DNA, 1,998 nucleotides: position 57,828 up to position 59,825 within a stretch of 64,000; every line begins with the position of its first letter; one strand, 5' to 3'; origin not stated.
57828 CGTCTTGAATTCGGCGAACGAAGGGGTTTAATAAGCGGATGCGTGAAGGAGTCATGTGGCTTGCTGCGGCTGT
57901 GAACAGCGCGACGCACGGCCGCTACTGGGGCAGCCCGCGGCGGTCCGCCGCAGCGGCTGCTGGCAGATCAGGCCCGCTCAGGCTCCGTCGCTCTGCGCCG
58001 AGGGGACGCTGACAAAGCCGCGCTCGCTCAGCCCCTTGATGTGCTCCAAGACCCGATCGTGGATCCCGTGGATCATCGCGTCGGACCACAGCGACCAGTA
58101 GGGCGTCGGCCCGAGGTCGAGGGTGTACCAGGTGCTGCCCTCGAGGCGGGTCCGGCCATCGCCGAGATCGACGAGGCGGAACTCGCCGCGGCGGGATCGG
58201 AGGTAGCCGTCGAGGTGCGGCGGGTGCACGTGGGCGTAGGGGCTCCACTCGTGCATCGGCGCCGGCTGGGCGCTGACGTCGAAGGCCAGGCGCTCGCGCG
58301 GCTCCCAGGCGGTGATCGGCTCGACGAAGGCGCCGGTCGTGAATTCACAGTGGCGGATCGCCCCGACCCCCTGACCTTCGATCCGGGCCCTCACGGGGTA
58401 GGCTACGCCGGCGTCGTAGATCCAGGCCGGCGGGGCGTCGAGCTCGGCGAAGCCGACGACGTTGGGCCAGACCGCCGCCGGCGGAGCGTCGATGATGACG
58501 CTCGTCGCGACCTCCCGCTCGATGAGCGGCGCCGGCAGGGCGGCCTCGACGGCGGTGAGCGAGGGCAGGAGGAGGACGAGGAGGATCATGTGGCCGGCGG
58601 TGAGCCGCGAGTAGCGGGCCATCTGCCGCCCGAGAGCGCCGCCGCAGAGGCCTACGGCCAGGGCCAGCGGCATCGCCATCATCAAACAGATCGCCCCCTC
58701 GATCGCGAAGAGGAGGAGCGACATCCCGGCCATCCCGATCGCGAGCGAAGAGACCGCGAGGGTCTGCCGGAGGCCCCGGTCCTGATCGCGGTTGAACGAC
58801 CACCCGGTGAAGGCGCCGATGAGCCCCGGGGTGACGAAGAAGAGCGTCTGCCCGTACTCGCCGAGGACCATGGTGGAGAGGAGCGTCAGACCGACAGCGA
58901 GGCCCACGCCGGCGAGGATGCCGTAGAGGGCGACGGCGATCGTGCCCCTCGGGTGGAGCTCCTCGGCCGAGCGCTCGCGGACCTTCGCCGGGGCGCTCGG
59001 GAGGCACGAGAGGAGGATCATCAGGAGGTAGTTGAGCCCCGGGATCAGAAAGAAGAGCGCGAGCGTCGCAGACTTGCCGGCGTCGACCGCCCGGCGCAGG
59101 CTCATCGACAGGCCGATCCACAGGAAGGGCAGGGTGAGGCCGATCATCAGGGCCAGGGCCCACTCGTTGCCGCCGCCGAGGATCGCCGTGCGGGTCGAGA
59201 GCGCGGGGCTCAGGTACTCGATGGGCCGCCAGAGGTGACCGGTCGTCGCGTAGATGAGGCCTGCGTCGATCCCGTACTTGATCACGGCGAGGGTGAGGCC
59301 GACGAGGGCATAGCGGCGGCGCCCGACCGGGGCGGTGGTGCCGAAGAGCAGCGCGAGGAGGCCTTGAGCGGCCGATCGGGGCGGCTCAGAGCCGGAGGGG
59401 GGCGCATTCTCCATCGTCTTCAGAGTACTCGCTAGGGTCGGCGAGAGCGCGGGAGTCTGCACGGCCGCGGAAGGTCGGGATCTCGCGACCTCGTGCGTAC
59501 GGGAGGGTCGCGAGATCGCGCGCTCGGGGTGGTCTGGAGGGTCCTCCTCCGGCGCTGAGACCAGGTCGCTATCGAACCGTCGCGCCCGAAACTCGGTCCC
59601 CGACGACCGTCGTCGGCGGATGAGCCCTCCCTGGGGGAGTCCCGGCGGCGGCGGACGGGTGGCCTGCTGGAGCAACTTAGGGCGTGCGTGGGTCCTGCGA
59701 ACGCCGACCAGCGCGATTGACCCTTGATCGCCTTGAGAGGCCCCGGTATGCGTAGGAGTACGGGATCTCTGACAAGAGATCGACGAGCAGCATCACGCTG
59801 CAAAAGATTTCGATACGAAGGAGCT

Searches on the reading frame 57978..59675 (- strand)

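Call 23: search_protein_families(library=pfam, proteins=[window:57978-59675:-], max_evalue=0.01)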
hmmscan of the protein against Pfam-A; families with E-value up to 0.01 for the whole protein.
window:57978-59675:- (565 aa): 2 families
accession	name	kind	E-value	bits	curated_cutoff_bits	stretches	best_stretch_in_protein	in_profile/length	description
PF05656.20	DUF805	-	9.5e-08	32.9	25.7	1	117-231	8-106/111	Protein of unknown function (DUF805)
PF10604.15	Polyketide_cyc2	-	0.00015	22.6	27.4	1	388-507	3-99/142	Polyketide cyclase / dehydrase and lipid transport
